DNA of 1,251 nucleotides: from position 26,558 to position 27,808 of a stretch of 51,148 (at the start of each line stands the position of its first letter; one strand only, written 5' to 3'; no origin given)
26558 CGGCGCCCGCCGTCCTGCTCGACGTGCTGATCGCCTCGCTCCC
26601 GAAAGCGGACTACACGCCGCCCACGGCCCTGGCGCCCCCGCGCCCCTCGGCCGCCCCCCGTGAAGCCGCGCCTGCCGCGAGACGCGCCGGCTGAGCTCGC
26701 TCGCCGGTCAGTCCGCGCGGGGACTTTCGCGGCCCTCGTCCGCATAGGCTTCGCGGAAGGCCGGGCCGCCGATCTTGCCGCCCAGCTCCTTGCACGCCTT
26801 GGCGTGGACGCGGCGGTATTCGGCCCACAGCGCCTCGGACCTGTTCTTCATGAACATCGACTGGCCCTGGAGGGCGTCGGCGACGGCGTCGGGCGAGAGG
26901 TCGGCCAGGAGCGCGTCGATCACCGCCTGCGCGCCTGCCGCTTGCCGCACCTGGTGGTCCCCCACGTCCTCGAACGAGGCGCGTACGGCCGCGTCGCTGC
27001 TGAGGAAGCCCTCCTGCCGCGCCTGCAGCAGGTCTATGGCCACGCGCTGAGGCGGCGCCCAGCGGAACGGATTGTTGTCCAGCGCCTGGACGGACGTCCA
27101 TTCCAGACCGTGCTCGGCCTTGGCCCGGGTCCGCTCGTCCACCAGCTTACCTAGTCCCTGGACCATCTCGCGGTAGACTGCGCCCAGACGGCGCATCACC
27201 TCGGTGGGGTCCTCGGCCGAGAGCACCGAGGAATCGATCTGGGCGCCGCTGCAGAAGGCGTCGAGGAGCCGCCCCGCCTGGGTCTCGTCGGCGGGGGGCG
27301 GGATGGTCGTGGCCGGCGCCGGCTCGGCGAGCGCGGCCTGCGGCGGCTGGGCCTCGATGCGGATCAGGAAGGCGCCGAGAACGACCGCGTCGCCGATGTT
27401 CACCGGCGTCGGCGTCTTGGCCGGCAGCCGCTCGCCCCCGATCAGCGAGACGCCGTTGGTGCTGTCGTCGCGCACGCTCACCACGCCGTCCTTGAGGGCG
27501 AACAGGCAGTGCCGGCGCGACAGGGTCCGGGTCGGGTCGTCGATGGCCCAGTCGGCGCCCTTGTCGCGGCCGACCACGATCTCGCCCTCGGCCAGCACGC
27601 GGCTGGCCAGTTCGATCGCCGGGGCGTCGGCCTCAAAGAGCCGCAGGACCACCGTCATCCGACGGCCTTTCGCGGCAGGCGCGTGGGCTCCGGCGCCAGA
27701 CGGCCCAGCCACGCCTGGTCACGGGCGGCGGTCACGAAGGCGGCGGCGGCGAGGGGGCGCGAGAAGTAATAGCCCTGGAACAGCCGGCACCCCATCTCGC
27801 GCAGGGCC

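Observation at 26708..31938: T6SS-style TagH / Ser-Thr kinase / PP2C phosphorylation module with no T6SS, physically wired to a c-di-GMP phosphodiesterase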

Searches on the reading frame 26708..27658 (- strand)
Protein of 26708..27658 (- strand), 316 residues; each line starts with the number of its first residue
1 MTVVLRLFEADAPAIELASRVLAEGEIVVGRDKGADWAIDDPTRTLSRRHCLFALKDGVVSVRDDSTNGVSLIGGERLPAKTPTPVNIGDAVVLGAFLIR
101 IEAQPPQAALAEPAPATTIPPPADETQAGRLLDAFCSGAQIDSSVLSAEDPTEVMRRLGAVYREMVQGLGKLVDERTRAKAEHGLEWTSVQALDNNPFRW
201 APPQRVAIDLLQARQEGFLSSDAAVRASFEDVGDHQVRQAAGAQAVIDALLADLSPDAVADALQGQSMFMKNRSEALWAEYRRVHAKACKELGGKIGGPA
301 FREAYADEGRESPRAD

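Call 3: search_protein_families(library=pfam, proteins=[window:26708-27658:-], max_evalue=0.01)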
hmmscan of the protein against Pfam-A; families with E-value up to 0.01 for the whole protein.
window:26708-27658:- (316 aa): 3 families
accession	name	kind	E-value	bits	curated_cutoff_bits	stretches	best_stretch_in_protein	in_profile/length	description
PF20232.3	T6SS_FHA_C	-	1e-32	113.9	23.7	1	138-306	2-178/180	C-terminal domain of Type VI secretion system FHA protein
PF00498.31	FHA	-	1.7e-11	44.8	20.7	1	27-95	1-67/67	FHA domain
PF16697.10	Yop-YscD_cpl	-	1.2e-05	25.9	33.2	1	20-103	12-92/94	Inner membrane component of T3SS, cytoplasmic domain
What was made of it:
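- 26708..27658 (-): TagH-like adaptor (316 aa): N-terminal FHA domain, short linker, C-terminal T6SS_FHA_C domain. Pfam PF00498 and PF20232 (call 3).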

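Call 4: search_protein_families(library=ncbifam, proteins=[window:26708-27658:-], max_evalue=0.01)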
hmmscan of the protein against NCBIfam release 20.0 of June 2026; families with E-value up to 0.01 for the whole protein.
window:26708-27658:- (316 aa): 3 families
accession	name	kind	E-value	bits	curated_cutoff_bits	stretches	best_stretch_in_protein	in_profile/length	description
TIGR03354.1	VI_FHA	hypoth_equivalog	1e-50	173.8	120.25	2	104-291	209-398/420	type VI secretion system-associated FHA domain protein TagH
NF033760.1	gliding_GltG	equivalog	0.00085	18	650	1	26-126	25-121/650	adventurous gliding motility protein GltG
NF049868.1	FhaB_Rv0019c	equivalog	0.0012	18.9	125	1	22-100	83-157/158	FHA domain-containing protein FhaB/FipA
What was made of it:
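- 26708..27658 (-): TIGR03354 scores 173.8 bits, above the 120.25 cut-off (call 4).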

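Call 5: find_encoding_contigs(protein=window:26708-27658:-, flank=10000, max_places=10)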
Protein window:26708-27658:- (316 aa): 1 contig read that carries it; 1 place shown.
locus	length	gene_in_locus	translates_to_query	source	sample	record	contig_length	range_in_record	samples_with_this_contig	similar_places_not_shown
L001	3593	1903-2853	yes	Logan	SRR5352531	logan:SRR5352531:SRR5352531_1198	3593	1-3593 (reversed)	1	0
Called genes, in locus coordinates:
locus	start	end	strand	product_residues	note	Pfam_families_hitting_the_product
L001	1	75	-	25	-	?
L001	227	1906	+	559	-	PF00990:GGDEF, PF00563:EAL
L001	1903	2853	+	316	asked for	PF16697:Yop-YscD_cpl (faint), PF00498:FHA, PF20232:T6SS_FHA_C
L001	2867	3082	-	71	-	-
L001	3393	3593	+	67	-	?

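Call 6: find_homologous_proteins(query=window:26708-27658:-)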
Query window:26708-27658:- (316 aa): 115 proteins with E <= 0.001 among 8000 candidates.
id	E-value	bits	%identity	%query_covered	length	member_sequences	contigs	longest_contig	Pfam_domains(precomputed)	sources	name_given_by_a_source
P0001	2.8e-202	689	100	100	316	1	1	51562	PF00498.32,PF16697.11,PF20232.4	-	-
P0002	1.5e-140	486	72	99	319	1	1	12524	PF00498.32,PF20232.4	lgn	-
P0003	1.3e-137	476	71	100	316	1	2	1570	PF00498.32,PF20232.4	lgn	-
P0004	3.6e-137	475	72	100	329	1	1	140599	PF00498.32,PF16697.11,PF20232.4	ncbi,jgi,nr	ncbi:MAG TPA: type VI secretion system-associated FHA domain protein [Caulobacteraceae bacterium]|jg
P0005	1.8e-134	466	67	99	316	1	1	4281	PF00498.32,PF16697.11,PF20232.4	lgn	-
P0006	1.4e-130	453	68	99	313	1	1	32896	PF00498.32,PF20232.4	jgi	jgi:predicted component of type VI protein secretion system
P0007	4.6e-122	425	65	99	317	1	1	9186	PF00498.32,PF20232.4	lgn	-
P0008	2.2e-117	410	63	96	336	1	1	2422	PF00498.32,PF16697.11,PF20232.4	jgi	jgi:predicted component of type VI protein secretion system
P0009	2.7e-115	403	62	100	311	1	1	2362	PF00498.32,PF20232.4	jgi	jgi:predicted component of type VI protein secretion system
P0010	2.0e-112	394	63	96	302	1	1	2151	PF00498.32,PF16697.11,PF20232.4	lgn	-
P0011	1.5e-111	391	61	96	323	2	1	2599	PF00498.32,PF16697.11,PF20232.4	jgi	jgi:predicted component of type VI protein secretion system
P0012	1.5e-109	384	62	96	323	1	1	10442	PF00498.32,PF16697.11,PF20232.4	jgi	jgi:predicted component of type VI protein secretion system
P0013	5.4e-108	379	58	99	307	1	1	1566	PF00498.32,PF16697.11,PF20232.4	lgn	-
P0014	6.6e-103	362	58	96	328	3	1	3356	PF00498.32,PF16697.11,PF20232.4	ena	-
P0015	1.4e-102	361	57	96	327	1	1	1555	PF00498.32,PF16697.11,PF20232.4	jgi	jgi:predicted component of type VI protein secretion system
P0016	1.5e-101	358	61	90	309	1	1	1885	PF00498.32,PF20232.4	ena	-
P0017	2.9e-96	341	55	96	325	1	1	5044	PF00498.32,PF16697.11,PF20232.4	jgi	jgi:predicted component of type VI protein secretion system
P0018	7.9e-96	339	57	96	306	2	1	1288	PF00498.32,PF20232.4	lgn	-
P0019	5.4e-95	336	56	96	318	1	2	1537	PF00498.32,PF20232.4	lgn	-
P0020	3.1e-94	334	54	96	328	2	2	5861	PF00498.32,PF16697.11,PF20232.4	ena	-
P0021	7.3e-94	333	76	66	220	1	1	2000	PF20232.4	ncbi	-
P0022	4.8e-92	327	51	99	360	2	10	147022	PF00498.32,PF20232.4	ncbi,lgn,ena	-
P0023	2.0e-91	325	53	96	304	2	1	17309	PF00498.32,PF20232.4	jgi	jgi:predicted component of type VI protein secretion system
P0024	3.5e-89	317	52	96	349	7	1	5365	PF00498.32,PF16697.11,PF20232.4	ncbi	-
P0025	4.7e-89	317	54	96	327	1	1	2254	PF00498.32,PF16697.11,PF20232.4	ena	-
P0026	3.4e-88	314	53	96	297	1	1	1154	PF00498.32,PF20232.4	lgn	-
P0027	1.0e-83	299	53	90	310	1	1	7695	PF00498.32,PF16697.11,PF20232.4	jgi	jgi:predicted component of type VI protein secretion system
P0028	3.1e-83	298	52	96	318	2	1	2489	PF00498.32,PF20232.4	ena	-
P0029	4.9e-82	294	49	96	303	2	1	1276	PF00498.32,PF20232.4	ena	-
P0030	6.3e-81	290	50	96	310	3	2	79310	PF00498.32,PF20232.4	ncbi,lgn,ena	-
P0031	1.2e-80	289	50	91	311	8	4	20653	PF00498.32,PF20232.4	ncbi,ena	-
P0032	2.3e-80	288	48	96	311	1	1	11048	PF00498.32,PF20232.4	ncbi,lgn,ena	-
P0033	1.1e-74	270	44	97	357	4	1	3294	PF00498.32,PF20232.4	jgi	jgi:predicted component of type VI protein secretion system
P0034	2.2e-74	269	47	96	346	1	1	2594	PF00498.32,PF20232.4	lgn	-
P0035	6.3e-71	257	45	96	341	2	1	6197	PF00498.32,PF20232.4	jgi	jgi:predicted component of type VI protein secretion system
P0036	8.2e-71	257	45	96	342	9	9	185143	PF00498.32,PF16697.11,PF20232.4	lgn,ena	-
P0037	1.6e-70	256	45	95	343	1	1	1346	PF00498.32,PF16697.11,PF20232.4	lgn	-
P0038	3.7e-70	255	46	96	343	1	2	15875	PF00498.32,PF16697.11,PF20232.4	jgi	jgi:predicted component of type VI protein secretion system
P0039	4.0e-70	255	45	96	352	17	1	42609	PF00498.32,PF20232.4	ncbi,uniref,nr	ncbi:MAG: type VI secretion system-associated FHA domain protein TagH [Phenylobacterium sp.]|uniref:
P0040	2.8e-69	252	46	96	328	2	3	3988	PF00498.32,PF16697.11,PF20232.4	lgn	-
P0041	6.4e-69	251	45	96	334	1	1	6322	PF00498.32,PF16697.11,PF20232.4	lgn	-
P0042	8.3e-69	250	44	98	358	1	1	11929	PF00498.32,PF20232.4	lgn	-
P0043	1.5e-68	250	45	96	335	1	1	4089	PF00498.32,PF20232.4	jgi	jgi:predicted component of type VI protein secretion system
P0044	1.6e-68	250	45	96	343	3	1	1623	PF00498.32,PF20232.4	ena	-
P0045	1.9e-68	249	46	97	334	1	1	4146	PF00498.32,PF20232.4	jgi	-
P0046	2.4e-68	249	41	96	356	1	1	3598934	PF00498.32,PF16697.11,PF20232.4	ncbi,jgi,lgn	jgi:predicted component of type VI protein secretion system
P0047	2.6e-68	249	44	96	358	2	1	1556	PF00498.32,PF20232.4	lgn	-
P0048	4.1e-68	248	45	96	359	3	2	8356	PF00498.32,PF20232.4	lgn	-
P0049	1.5e-67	246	44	95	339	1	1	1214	PF00498.32,PF16697.11,PF20232.4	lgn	-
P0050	1.6e-67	246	47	96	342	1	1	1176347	PF00498.32,PF20232.4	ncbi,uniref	ncbi:MAG: type VI secretion system-associated FHA domain protein TagH [Phenylobacterium sp.]|uniref:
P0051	2.3e-67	246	47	90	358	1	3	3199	PF00498.32,PF20232.4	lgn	-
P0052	2.3e-67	246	43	98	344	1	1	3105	PF00498.32,PF20232.4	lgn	-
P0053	5.4e-67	245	40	96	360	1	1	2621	PF00498.32,PF20232.4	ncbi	-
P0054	6.5e-67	244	44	98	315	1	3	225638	PF00498.32,PF20232.4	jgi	jgi:predicted component of type VI protein secretion system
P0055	2.2e-66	242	42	97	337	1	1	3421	PF00498.32,PF20232.4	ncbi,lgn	-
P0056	2.4e-66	242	41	97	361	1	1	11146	PF00498.32,PF16697.11,PF20232.4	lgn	-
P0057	2.3e-65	239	44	96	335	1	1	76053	PF00498.32,PF20232.4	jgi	jgi:predicted component of type VI protein secretion system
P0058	3.9e-65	238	43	96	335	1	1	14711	PF00498.32,PF20232.4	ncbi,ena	-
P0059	7.3e-65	238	42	96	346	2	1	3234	PF00498.32,PF16697.11,PF20232.4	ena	-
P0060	2.1e-64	236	43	96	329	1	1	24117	PF00498.32,PF20232.4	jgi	jgi:predicted component of type VI protein secretion system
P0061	2.4e-64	236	41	97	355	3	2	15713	PF00498.32,PF16697.11,PF20232.4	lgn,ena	-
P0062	6.1e-64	234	42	97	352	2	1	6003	PF00498.32,PF20232.4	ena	-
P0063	1.7e-63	233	42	96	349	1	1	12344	PF00498.32,PF20232.4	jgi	jgi:predicted component of type VI protein secretion system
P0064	2.3e-63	233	41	97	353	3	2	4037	PF00498.32,PF16697.11,PF20232.4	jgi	jgi:predicted component of type VI protein secretion system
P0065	9.7e-62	227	42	96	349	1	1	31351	PF00498.32,PF16697.11,PF20232.4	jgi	jgi:predicted component of type VI protein secretion system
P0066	2.0e-61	226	42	97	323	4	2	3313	PF00498.32,PF20232.4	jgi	-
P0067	4.1e-61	225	43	98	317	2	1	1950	PF00498.32,PF20232.4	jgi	jgi:predicted component of type VI protein secretion system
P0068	4.6e-60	222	42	97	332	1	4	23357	PF00498.32,PF16697.11,PF20232.4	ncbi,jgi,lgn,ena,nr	ncbi:MAG TPA: type VI secretion system-associated FHA domain protein TagH [Caulobacteraceae bacteriu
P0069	4.8e-59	218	41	96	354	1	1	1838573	PF00498.32,PF16697.11,PF20232.4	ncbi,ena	-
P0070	1.8e-58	216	40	96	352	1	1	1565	PF00498.32,PF20232.4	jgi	jgi:predicted component of type VI protein secretion system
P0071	7.6e-58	214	39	91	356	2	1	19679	PF00498.32,PF16697.11,PF20232.4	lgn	-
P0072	7.8e-58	214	40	96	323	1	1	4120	PF00498.32,PF16697.11,PF20232.4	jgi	jgi:predicted component of type VI protein secretion system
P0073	1.0e-57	214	39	98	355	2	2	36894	PF00498.32,PF16697.11,PF20232.4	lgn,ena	-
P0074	4.2e-56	209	40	96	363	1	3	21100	PF00498.32,PF20232.4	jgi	jgi:predicted component of type VI protein secretion system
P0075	1.1e-55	207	40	90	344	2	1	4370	PF00498.32,PF20232.4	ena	-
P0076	7.5e-54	201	44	60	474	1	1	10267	PF00498.32,PF20232.4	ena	-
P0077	1.2e-53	201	42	96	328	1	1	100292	PF00498.32,PF16697.11,PF20232.4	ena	-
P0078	1.7e-53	200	37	98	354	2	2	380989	PF00498.32,PF16697.11,PF20232.4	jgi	jgi:predicted component of type VI protein secretion system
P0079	2.1e-53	200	37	95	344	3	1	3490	PF00498.32,PF20232.4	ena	-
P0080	5.6e-53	198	39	96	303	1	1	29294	PF20232.4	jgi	-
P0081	4.6e-52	195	41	96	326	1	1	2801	PF00498.32,PF16697.11,PF20232.4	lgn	-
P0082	4.5e-51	192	39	90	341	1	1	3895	PF00498.32,PF20232.4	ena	-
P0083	1.3e-50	191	41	90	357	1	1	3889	PF00498.32,PF20232.4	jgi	jgi:predicted component of type VI protein secretion system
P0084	1.8e-50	190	40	97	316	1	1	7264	PF00498.32,PF16697.11,PF20232.4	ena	-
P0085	2.4e-50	190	39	96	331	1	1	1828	PF00498.32,PF20232.4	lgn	-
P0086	4.6e-50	189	37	97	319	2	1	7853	PF00498.32,PF16697.11,PF20232.4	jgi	jgi:predicted component of type VI protein secretion system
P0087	1.4e-49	187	42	87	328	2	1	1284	PF00498.32,PF20232.4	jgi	jgi:predicted component of type VI protein secretion system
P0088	4.0e-48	183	38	97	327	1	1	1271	PF00498.32,PF16697.11,PF20232.4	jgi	-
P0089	2.6e-46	177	49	59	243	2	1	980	PF20232.4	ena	-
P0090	5.3e-44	169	42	90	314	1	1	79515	PF00498.32,PF16697.11,PF20232.4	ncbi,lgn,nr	ncbi:MAG TPA: type VI secretion system-associated FHA domain protein [Caulobacteraceae bacterium]|nr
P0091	3.1e-26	111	30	60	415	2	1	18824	PF00498.32,PF20232.4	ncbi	-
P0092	4.8e-26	110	31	58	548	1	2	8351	PF00498.32,PF16697.11,PF20232.4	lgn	-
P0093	3.8e-23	101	25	56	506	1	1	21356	PF00498.32,PF20232.4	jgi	jgi:type VI secretion system protein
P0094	4.8e-22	97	29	55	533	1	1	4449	PF00498.32,PF20232.4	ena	-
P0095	7.7e-22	96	27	59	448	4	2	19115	PF00498.32,PF20232.4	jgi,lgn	jgi:type VI secretion system protein ImpI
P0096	2.8e-21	94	28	63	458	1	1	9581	PF00498.32,PF20232.4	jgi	jgi:type VI secretion system protein ImpI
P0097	3.2e-20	91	28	56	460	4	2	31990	PF00498.32,PF20232.4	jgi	jgi:type VI secretion system protein ImpI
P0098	5.5e-17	80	36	28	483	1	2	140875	PF00498.32,PF20232.4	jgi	jgi:type VI secretion system protein ImpI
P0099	1.0e-14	73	29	55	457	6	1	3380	PF00498.32,PF20232.4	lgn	-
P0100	1.2e-14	73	29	49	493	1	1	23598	PF00498.32,PF20232.4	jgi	jgi:type VI secretion system FHA domain protein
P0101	2.1e-14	72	29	42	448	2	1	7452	PF00498.32,PF20232.4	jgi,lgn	jgi:type VI secretion system FHA domain protein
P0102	2.9e-14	71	27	56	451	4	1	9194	PF00498.32,PF20232.4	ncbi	-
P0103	3.5e-14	71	31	58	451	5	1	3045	PF00498.32,PF20232.4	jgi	jgi:type VI secretion system FHA domain protein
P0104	1.2e-13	69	29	50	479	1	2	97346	PF00498.32,PF20232.4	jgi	jgi:type VI secretion system FHA domain protein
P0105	1.2e-11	63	28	56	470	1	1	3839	PF00498.32,PF20232.4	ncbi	-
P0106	1.1e-10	60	28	55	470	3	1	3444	PF00498.32,PF20232.4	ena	-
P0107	1.2e-10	60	28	55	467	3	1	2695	PF00498.32,PF20232.4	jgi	jgi:type VI secretion system protein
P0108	1.0e-9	56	36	28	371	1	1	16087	PF00498.32,PF20232.4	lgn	-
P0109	1.4e-9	56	23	73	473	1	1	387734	PF00498.32,PF20232.4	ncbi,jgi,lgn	ncbi:MAG TPA: type VI secretion system-associated FHA domain protein TagH [Vicinamibacterales bacter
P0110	2.0e-8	52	27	55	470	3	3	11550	PF00498.32,PF20232.4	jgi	jgi:type VI secretion system protein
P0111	8.5e-8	50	29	29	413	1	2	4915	PF00498.32,PF20232.4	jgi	jgi:type VI secretion system FHA domain protein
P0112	6.1e-7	47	37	23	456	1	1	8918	PF00498.32,PF00005.34,PF16697.11,PF02463.26,PF13304.13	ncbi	-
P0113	1.8e-5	43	37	14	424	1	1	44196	PF00498.32,PF20232.4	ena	-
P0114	7.3e-5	40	48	25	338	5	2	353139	PF19909.5,PF00498.32,PF16697.11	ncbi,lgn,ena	-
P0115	2.5e-4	39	31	37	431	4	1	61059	PF00498.32,PF16697.11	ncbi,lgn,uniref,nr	ncbi:FHA domain-containing protein [Lichenibacterium ramalinae]|uniref:FHA domain-containing protein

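Call 13: find_related_loci(query=A1, collection=genome_contigs, flank=10000)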
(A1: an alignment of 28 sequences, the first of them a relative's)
Query A1 (316 aa) in genome_contigs; peptide patterns used: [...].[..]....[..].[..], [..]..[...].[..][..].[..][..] (x = any residue, [..] = any of these).
237 stretches matched a pattern; 153 encode a relative of the query (tblastn E <= 1e-3); the best 80 are kept; 80 distinct loci.
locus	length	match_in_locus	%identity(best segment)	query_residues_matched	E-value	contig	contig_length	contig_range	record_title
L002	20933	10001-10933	72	1-316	2e-138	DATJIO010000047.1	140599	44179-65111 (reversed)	MAG TPA_asm: Caulobacteraceae bacterium isolate SMAG_U15540 k141_4733260, whole genome shotgun sequence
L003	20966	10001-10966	51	2-315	1e-93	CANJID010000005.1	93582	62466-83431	MAG: Caulobacterales bacterium isolate RH-23may17-1067 genome assembly, contig: RH-23may17-C822-p1, whole genome shotgun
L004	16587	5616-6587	46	4-305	5e-79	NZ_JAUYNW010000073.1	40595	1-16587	MAG: Phenylobacterium sp. isolate C4_concoct.bin.44_sub C4_k141_387832, whole genome shotgun sequence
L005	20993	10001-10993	43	3-305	2e-76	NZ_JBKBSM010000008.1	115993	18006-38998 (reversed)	MAG: Phenylobacterium sp. isolate 21H_026.bin.56 NODE_267_length_115993_cov_45.134597, whole genome shotgun sequence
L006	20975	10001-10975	45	4-305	7e-76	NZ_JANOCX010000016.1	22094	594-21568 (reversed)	MAG: Phenylobacterium sp. isolate VAR_17_metabat_257 VAR_17_k141_4238330, whole genome shotgun sequence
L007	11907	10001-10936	45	3-286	2e-75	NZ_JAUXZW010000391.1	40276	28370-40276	MAG: Phenylobacterium sp. isolate C18_metabat.bin.102_sub C18_k141_248698, whole genome shotgun sequence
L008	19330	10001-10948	44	3-286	2e-75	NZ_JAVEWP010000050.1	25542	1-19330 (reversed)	MAG: Phenylobacterium sp. isolate BF4_149 NODE_5693_length_25542_cov_6.327956_Biofilm4, whole genome shotgun sequence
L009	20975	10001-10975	46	4-305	2e-75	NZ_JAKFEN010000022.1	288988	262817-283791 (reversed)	MAG: Phenylobacterium sp. isolate LC074 contig-124_13, whole genome shotgun sequence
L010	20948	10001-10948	43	3-286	3e-75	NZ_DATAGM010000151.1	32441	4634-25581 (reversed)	MAG: Phenylobacterium sp. isolate SMAG_U6829 k141_5367, whole genome shotgun sequence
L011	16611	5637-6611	45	4-305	2e-74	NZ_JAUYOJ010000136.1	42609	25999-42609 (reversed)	MAG: Phenylobacterium sp. isolate C4_maxbin.053 C4_k141_387834, whole genome shotgun sequence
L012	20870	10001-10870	48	3-285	3e-72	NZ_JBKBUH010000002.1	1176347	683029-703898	MAG: Phenylobacterium sp. isolate 21I_069.bin.59 NODE_4_length_1176347_cov_19.261457, whole genome shotgun sequence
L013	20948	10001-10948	42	3-286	3e-72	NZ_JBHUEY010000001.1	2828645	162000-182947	Phenylobacterium terrae strain CGMCC 1.16326 platanus_K_25_97_3, whole genome shotgun sequence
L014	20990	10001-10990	40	3-305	2e-71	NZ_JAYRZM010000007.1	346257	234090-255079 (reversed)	MAG: Phenylobacterium sp. isolate SH_SHASGE1bin.12 NODE_23_length_346257_cov_10.225589, whole genome shotgun sequence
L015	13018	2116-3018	41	3-286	9e-68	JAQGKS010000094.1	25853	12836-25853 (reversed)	MAG: Sphingomonas bacterium isolate RYN_517 scaffold_579154, whole genome shotgun sequence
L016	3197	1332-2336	40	1-313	2e-67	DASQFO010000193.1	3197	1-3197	MAG TPA_asm: Allosphingosinicella sp. isolate SMAG_U11782 k141_621863, whole genome shotgun sequence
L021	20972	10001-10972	41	3-285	2e-65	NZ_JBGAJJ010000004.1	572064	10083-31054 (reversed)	MAG: Terricaulis sp. isolate MAG_MBR_H10.93 MBRH10-93_opera_contig_51, whole genome shotgun sequence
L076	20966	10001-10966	38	4-306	9e-55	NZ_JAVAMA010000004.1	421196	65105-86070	Sphingomonas sp. DG1-23 NODE_4_length_421196_cov_44.644870, whole genome shotgun sequence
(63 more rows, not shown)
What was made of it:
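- Tried and rejected: The single genome_contigs scan was spent on finding the loci (call 13), and other tools return at most 10 kb of flank.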
